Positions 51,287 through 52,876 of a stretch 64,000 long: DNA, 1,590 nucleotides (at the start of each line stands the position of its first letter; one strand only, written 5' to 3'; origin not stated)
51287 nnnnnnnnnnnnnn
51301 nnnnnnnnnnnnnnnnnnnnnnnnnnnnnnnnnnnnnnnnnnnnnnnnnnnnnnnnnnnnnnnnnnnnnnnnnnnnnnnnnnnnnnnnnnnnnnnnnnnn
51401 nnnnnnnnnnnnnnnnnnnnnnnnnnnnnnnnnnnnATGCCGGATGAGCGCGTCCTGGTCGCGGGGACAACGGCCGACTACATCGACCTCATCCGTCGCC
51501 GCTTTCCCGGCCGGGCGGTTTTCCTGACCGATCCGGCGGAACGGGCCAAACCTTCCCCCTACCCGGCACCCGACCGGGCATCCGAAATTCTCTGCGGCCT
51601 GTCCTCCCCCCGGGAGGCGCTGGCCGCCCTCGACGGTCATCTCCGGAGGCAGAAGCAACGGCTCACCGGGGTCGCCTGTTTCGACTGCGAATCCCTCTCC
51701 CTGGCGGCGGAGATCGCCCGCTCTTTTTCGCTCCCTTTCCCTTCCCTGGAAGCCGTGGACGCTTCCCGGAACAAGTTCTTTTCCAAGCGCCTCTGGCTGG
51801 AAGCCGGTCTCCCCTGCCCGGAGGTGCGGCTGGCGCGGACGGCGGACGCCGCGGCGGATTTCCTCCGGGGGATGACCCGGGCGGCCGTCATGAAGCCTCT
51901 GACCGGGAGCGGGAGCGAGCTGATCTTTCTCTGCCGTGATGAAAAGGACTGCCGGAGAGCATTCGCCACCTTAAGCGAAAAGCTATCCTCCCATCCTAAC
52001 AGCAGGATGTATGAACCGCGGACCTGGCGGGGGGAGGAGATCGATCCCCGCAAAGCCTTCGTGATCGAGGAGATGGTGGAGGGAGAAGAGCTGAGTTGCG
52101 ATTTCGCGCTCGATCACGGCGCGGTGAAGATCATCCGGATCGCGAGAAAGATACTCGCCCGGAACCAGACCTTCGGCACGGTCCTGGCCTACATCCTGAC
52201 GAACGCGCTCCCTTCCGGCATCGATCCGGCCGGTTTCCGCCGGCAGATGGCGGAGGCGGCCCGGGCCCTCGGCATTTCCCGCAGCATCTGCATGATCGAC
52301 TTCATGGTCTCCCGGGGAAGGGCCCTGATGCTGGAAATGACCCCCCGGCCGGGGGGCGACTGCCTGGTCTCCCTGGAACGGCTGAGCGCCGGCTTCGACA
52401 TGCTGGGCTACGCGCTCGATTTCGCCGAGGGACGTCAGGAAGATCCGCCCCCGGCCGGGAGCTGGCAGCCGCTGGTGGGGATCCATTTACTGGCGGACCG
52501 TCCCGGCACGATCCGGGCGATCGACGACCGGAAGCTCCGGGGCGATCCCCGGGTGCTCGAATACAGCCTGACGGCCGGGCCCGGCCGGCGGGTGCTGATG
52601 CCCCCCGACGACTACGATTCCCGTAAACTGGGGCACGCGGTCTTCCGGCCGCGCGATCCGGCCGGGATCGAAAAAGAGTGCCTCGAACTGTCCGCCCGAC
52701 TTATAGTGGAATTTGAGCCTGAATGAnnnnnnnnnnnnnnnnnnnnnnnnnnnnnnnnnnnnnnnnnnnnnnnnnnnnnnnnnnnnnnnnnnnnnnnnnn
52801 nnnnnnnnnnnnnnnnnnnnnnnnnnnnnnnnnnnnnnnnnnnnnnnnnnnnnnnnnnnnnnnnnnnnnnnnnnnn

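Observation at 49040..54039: TetR-gated four-gene operon: AdoMetDC-like pyruvoyl enzyme, FemAB/CelD-like GNAT, ATP-grasp ligase and fold-III PLP decarboxylase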

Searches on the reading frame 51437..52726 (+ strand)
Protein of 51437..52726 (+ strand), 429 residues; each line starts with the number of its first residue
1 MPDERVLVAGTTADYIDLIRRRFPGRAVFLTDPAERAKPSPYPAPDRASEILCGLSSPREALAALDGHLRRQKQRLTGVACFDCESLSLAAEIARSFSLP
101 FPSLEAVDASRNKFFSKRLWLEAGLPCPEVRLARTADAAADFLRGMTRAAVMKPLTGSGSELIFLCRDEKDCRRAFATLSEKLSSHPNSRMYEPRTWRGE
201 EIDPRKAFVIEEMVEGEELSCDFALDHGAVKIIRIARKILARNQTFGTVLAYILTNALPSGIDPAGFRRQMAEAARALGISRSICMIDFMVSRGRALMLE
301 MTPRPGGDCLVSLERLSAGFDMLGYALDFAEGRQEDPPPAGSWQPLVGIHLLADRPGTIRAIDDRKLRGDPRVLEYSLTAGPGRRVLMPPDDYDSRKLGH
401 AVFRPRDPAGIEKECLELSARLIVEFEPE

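Call 3: search_protein_families(library=pfam, proteins=[window:51437-52726:+], max_evalue=0.01)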
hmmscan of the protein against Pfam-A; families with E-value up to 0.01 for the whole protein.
window:51437-52726:+ (429 aa): 5 families
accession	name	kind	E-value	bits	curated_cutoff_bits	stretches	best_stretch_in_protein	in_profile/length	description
PF13535.11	ATP-grasp_4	-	1.2e-12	48.2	27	1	150-309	5-156/160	ATP-grasp domain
PF02655.19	ATP-grasp_3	-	2.9e-07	31.2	23.2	1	112-307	3-159/160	ATP-grasp domain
PF18603.7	LAL_C2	-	4.1e-07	30.6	29.4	1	351-426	3-77/78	L-amino acid ligase C-terminal domain 2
PF08443.16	RimK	-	0.0044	17.1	21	1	111-180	2-73/188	RimK-like ATP-grasp domain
PF01071.24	GARS_A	-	0.0085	16.4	27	0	112-236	2-111/194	Phosphoribosylglycinamide synthetase, ATP-grasp (A) domain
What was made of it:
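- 51437..52726 (+): ATP-grasp ligase of the L-amino-acid-ligase (Lal) type. Pfam ATP-grasp_4 plus LAL_C2 (call 3).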

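Call 4: search_protein_families(library=ncbifam, proteins=[window:51437-52726:+], max_evalue=0.01)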
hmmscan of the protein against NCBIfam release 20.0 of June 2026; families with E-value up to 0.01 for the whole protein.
window:51437-52726:+ (429 aa): 13 families
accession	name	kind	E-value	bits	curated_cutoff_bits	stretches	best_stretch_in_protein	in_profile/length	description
NF002563.0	PRK02186.1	subfamily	1.9e-17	62.8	625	1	88-365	83-336/890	argininosuccinate lyase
TIGR00768.1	rimK_fam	subfamily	8.9e-08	31.8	143.4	1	104-176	79-151/276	RimK family alpha-L-glutamate ligase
NF009404.0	PRK12767.1-3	equivalog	3.7e-07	29.3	316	1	102-333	101-309/344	carbamoyl phosphate synthase-like protein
NF002378.0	PRK01372.1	subfamily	8.6e-07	28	243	1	111-306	99-272/305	D-alanine--D-alanine ligase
NF041595.1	dap_A_syn_DdaF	equivalog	2.6e-05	23.2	840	1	86-183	88-189/424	dapdiamide A synthase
TIGR02144.1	LysX_arch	equivalog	5.3e-05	22.5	275.6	1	105-173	80-148/281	lysine biosynthesis protein LysX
TIGR02068.2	cya_phycin_syn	equivalog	8.4e-05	20.7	850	1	105-183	206-285/862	cyanophycin synthetase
NF005543.0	PRK07206.1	subfamily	0.00012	20.9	302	1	89-184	84-183/416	hypothetical protein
NF040720.1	MptN_Meth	equivalog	0.00017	20.8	350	1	104-184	93-172/291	tetrahydromethanopterin:alpha-L-glutamate ligase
TIGR01205.1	D_ala_D_alaTIGR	subfamily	0.00085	18.4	245.65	0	104-177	98-176/318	D-alanine--D-alanine ligase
NF010623.0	PRK14016.1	subfamily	0.0011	17.1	877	1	106-182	208-285/871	cyanophycin synthetase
NF009405.0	PRK12767.1-4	equivalog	0.0046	16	390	0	103-178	103-175/320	carbamoyl phosphate synthase-like protein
NF009402.0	PRK12767.1-1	equivalog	0.0062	15.4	218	0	98-176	101-177/329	carbamoyl phosphate synthase-like protein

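Call 24: search_solved_structures(query=window:51437-52726:+, max_evalue=0.01, show_alignments=1)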
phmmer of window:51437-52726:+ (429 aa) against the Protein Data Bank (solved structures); distinct sequences matched with E-value up to 0.01: 0.

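Call 39: search_solved_structures(query=A2, max_evalue=0.1, show_alignments=2)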
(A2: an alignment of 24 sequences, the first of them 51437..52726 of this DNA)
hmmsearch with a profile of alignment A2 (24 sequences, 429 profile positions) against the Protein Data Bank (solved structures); distinct sequences matched with E-value up to 0.1: 67 (the best 60 are shown).
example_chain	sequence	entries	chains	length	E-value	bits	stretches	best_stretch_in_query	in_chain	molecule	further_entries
4dim_A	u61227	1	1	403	7.1e-27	97.4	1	64-422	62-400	Phosphoribosylglycinamide synthetase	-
3vot_A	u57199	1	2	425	3.5e-25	91.8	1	73-425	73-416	L-amino acid ligase, BL00235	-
3wo1_A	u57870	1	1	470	1.5e-12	50.2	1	90-327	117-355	Alanine-anticapsin ligase BacD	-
4wd3_A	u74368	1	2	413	2.9e-12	49.2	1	102-407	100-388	L-amino acid ligase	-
3wnz_A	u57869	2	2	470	2.9e-12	49.2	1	90-327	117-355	Alanine-anticapsin ligase BacD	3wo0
3vmm_A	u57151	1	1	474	3e-12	49.2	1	90-327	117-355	Alanine-anticapsin ligase BacD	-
30vh_A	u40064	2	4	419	8.6e-09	37.8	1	90-365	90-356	L-amino acid ligase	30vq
3vpd_A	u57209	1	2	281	1e-08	37.5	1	102-177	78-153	Ribosomal protein S6 modification protein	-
2yrw_A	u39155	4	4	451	1.1e-08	37.5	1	93-336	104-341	Phosphoribosylglycinamide synthetase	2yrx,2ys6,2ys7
8evy_B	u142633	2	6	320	1.3e-08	37.2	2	110-157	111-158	D-alanine--D-alanine ligase B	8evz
1ulz_A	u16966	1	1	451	1.1e-07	34.1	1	97-340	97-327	pyruvate carboxylase n-terminal domain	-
1uc8_A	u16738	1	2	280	3.5e-07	32.5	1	102-159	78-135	lysine biosynthesis enzyme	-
3ouu_A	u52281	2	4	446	3.6e-07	32.4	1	100-352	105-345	Biotin carboxylase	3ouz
1uc9_A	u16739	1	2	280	4e-07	32.3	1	102-158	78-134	lysine biosynthesis enzyme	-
4eg0_A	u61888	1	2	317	4.6e-07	32.1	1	112-317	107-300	D-alanine--D-alanine ligase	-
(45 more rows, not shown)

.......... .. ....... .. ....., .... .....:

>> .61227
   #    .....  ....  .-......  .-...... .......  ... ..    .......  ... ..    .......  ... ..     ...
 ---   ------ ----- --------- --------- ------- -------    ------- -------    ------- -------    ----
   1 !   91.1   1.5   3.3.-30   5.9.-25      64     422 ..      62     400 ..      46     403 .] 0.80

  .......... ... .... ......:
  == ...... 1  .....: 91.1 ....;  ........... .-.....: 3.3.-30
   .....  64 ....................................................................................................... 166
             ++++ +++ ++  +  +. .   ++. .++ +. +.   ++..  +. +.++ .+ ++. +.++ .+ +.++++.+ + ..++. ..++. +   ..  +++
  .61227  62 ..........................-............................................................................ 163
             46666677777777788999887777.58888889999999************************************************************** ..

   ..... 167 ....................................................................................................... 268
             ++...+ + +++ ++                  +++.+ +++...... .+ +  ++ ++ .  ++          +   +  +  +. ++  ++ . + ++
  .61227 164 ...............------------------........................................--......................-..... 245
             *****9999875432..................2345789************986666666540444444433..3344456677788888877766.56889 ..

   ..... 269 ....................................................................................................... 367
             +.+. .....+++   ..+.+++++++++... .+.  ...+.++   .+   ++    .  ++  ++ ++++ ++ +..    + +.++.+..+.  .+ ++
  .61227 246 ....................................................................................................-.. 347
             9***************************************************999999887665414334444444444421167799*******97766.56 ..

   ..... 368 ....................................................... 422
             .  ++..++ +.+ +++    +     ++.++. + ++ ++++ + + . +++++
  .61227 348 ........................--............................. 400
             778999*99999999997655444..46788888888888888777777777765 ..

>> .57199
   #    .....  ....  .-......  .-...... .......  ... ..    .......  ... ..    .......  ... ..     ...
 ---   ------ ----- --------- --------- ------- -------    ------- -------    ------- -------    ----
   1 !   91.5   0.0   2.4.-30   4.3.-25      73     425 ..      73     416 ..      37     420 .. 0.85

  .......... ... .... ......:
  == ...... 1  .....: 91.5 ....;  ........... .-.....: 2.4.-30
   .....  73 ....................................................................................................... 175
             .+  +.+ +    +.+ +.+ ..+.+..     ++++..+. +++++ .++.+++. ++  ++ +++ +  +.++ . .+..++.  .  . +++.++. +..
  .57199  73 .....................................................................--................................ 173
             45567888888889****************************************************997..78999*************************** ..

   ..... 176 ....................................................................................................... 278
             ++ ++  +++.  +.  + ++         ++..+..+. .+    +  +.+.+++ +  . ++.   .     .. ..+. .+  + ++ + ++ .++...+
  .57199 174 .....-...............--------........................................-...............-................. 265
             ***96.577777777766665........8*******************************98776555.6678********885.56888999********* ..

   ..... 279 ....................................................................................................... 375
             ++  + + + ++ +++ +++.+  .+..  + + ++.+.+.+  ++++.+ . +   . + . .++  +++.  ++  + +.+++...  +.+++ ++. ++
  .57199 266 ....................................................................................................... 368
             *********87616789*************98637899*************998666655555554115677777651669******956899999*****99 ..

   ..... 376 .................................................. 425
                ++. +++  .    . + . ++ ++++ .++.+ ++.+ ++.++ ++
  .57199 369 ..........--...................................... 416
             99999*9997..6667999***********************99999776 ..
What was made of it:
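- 51437..52726 (+): The family profile hits 4dim (7e-27), the L-amino acid ligase BL00235 (3vot, 3.5e-25), BacD and a further L-amino acid ligase (4wd3), over nearly its whole length (call 39).
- On L-amino acid ligase (ATP-grasp): The profile hits 3vot at 3.5e-25 and 4dim at 7e-27 over residues 64-425 (call 39).
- Closest known: L-amino acid ligases. Same: The ATP-grasp shares ATP-grasp_4 plus LAL_C2 and gives full-length profile matches to 3vot, 4dim, 3wo1 and 4wd3 (calls 3, 39).
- It matches L-amino-acid ligases along its whole length and carries the LAL_C2 domain (calls 3, 39).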
